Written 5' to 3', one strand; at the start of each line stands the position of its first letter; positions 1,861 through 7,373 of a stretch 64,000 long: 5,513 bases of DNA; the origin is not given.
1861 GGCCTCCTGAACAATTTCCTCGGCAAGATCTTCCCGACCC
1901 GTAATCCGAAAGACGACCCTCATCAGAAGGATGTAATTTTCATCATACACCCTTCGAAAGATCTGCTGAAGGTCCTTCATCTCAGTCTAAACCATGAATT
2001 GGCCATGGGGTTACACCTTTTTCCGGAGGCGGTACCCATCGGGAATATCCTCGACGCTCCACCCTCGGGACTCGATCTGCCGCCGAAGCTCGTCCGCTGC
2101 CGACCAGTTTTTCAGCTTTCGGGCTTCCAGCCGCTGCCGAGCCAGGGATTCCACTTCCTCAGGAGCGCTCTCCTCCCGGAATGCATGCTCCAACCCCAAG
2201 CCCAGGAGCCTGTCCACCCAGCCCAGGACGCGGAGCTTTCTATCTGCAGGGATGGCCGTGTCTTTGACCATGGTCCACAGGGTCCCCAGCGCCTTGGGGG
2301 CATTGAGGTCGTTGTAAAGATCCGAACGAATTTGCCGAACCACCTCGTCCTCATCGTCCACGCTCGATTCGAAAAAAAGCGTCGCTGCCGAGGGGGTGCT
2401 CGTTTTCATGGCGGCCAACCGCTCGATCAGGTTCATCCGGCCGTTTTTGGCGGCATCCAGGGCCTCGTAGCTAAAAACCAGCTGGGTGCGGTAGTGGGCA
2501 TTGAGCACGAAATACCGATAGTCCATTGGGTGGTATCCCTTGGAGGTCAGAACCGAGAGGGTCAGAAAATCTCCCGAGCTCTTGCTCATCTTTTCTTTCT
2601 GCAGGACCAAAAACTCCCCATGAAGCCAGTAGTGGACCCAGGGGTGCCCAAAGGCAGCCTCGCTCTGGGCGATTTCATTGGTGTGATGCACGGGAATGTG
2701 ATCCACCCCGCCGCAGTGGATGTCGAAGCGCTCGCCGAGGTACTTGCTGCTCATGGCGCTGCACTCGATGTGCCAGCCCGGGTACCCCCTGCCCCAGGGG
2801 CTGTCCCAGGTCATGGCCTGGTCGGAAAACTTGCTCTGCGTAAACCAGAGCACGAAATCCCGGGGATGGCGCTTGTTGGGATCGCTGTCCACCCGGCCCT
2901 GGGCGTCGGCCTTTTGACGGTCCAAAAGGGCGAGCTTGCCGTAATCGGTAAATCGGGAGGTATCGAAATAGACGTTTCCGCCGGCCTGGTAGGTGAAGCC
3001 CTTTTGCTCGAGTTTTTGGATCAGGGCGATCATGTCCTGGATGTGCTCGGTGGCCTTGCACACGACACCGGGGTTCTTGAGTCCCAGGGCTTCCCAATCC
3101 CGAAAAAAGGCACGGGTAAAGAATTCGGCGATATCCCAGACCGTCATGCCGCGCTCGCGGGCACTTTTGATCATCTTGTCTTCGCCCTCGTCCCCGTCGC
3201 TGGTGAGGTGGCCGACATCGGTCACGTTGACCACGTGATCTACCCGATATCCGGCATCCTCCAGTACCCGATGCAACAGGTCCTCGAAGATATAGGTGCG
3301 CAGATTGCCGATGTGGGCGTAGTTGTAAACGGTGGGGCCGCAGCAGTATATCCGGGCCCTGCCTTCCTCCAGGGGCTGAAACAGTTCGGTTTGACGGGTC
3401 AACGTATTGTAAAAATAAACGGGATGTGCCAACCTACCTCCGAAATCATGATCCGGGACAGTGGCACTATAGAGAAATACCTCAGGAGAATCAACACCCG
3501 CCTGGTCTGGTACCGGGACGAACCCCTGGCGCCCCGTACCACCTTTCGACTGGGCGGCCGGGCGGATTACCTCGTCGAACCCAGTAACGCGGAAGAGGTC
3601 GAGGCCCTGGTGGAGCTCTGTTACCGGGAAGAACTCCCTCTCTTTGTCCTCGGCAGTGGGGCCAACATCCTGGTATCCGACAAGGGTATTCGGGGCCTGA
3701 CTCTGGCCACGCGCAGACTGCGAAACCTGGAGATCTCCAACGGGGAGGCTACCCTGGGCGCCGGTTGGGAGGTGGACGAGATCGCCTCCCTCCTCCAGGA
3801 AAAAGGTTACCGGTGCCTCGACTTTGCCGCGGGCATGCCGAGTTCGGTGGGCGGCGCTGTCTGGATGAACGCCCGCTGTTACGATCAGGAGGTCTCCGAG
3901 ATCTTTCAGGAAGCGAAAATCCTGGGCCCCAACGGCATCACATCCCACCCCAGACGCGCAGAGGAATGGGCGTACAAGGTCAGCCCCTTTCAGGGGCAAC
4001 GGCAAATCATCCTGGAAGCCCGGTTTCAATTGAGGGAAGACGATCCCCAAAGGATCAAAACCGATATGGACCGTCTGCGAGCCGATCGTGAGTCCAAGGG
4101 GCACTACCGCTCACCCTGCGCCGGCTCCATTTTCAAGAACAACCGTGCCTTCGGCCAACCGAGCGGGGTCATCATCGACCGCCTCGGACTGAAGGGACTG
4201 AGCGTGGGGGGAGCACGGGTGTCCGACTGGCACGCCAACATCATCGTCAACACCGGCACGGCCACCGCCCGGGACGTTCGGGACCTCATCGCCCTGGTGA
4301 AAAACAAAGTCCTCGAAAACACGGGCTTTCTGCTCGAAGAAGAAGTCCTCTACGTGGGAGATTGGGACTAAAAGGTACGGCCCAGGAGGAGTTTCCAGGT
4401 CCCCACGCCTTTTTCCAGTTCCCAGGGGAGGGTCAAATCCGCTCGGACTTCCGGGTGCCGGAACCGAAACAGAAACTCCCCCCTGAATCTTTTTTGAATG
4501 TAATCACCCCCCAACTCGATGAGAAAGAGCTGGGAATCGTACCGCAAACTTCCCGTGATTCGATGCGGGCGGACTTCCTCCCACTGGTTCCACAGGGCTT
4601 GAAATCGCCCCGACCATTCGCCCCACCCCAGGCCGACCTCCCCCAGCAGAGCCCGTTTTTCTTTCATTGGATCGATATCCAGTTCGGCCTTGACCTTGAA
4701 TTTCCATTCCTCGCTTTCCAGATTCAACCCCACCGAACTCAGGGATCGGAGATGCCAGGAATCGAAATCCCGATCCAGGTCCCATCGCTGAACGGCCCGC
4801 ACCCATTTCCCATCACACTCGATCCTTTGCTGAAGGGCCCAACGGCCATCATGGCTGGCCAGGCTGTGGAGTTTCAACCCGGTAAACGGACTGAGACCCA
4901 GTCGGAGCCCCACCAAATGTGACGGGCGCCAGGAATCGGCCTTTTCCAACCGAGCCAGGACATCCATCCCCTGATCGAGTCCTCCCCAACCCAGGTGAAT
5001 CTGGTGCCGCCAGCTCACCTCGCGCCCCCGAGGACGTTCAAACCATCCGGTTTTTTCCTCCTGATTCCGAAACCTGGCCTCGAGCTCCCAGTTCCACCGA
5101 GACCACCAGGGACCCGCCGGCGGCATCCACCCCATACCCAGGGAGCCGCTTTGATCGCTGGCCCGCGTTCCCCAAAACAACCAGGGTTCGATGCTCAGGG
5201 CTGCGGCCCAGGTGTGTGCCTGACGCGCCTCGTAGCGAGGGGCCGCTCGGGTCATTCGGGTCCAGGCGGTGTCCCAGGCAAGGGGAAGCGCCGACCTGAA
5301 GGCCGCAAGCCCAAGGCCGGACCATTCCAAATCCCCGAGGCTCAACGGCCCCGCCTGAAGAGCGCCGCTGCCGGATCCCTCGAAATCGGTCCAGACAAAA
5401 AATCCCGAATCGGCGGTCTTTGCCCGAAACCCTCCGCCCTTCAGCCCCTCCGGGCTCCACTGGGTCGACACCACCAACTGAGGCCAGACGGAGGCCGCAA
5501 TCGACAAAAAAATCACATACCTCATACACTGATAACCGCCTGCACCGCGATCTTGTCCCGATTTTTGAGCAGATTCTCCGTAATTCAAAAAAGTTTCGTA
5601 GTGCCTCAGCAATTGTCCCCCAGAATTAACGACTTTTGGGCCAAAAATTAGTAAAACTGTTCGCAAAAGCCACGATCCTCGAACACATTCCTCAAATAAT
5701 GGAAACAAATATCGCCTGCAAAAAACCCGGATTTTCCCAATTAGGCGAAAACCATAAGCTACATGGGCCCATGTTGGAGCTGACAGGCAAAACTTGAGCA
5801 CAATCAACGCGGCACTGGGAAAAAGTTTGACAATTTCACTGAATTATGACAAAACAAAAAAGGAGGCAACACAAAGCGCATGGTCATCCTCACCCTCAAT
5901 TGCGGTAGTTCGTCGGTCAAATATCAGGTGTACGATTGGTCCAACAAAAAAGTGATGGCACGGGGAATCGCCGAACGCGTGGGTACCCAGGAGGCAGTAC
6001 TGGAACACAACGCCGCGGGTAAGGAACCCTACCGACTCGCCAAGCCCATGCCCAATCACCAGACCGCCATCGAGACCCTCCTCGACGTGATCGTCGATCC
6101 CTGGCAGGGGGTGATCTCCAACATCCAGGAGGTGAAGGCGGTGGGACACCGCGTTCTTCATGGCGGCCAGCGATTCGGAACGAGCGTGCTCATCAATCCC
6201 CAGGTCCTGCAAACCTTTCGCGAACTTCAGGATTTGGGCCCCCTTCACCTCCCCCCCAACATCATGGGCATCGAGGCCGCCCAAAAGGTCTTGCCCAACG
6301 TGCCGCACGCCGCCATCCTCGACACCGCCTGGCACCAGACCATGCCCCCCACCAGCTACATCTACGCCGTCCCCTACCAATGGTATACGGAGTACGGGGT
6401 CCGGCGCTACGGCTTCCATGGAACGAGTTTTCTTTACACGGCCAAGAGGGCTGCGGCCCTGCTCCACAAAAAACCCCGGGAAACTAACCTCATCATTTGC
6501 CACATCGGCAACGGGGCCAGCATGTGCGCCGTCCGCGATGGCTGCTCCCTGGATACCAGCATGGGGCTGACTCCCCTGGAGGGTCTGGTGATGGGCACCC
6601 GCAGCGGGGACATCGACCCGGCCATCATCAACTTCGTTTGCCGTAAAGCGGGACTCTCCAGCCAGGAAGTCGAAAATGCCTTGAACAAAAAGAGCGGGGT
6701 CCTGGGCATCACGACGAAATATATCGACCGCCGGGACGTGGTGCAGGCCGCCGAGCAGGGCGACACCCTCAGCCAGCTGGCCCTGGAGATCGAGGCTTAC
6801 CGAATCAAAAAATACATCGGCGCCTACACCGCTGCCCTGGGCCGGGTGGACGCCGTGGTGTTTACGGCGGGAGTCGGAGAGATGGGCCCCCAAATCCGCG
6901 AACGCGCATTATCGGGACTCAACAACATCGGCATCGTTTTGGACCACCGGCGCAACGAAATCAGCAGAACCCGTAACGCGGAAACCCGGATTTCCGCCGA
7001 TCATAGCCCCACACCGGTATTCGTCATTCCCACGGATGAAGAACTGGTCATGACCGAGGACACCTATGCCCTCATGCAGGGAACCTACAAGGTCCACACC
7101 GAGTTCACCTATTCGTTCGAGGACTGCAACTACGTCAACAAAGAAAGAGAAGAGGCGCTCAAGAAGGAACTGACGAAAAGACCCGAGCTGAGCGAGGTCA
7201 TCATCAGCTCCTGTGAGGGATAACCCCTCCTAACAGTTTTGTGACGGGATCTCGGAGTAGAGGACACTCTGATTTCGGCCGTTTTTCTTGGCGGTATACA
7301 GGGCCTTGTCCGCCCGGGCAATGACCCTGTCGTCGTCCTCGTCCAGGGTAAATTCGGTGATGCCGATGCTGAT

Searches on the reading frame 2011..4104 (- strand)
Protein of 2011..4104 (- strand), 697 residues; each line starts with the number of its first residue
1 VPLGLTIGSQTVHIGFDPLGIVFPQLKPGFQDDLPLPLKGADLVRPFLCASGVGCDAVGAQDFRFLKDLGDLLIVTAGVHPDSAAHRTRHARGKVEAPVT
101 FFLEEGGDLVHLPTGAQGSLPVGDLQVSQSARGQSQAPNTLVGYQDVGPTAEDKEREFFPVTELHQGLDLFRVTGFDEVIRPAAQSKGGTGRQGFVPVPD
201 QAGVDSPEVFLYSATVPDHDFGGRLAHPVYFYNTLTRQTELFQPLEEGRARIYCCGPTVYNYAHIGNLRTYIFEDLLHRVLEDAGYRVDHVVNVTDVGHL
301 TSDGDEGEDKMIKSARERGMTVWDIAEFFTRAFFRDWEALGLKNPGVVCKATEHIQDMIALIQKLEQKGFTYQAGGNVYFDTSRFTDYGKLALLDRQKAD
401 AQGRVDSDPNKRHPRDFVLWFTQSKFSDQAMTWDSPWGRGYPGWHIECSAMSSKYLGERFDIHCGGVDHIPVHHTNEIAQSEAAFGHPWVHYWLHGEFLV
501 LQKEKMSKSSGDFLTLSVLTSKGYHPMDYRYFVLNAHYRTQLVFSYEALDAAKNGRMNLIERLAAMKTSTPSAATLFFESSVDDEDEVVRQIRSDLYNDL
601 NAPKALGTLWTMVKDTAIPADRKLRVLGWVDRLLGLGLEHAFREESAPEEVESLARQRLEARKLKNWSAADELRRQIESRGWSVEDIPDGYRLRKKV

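Call 65: search_protein_families(library=pfam, proteins=[window:2011-4104:-], max_evalue=0.0001)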
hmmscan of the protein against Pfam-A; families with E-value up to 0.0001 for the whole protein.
window:2011-4104:- (697 aa): 3 families
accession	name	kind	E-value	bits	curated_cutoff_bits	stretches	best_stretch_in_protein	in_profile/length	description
PF01406.26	tRNA-synt_1e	-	1.6e-98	330.3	27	1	242-553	2-300/301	tRNA synthetases class I (C) catalytic domain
PF09334.17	tRNA-synt_1g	-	9.3e-08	31.7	20.1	0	259-383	10-125/391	tRNA synthetases class I (M)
PF23493.1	CysS_C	-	7.2e-06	26.5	23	1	647-690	4-47/51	Cysteinyl-tRNA ligase anticodon binding domain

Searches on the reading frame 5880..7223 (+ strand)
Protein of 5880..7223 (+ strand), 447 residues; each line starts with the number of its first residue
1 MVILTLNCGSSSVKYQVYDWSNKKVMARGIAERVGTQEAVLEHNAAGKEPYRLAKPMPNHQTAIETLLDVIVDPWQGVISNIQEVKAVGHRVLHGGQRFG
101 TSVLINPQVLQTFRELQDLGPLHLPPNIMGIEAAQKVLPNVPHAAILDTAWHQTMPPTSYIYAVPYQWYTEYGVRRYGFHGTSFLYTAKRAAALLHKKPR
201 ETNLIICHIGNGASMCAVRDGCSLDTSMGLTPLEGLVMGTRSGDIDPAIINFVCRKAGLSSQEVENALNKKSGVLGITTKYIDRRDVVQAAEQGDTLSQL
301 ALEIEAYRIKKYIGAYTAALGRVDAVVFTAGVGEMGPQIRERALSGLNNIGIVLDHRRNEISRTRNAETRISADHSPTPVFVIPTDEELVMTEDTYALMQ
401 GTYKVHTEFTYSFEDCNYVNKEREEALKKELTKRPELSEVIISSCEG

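Call 65: search_protein_families(library=pfam, proteins=[window:5880-7223:+], max_evalue=0.0001)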
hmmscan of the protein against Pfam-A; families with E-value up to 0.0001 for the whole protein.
window:5880-7223:+ (447 aa): 1 family
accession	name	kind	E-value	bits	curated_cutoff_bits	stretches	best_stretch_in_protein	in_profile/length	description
PF00871.23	Acetate_kinase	-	4.2e-141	470.6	22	1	3-392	2-391/392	Acetokinase family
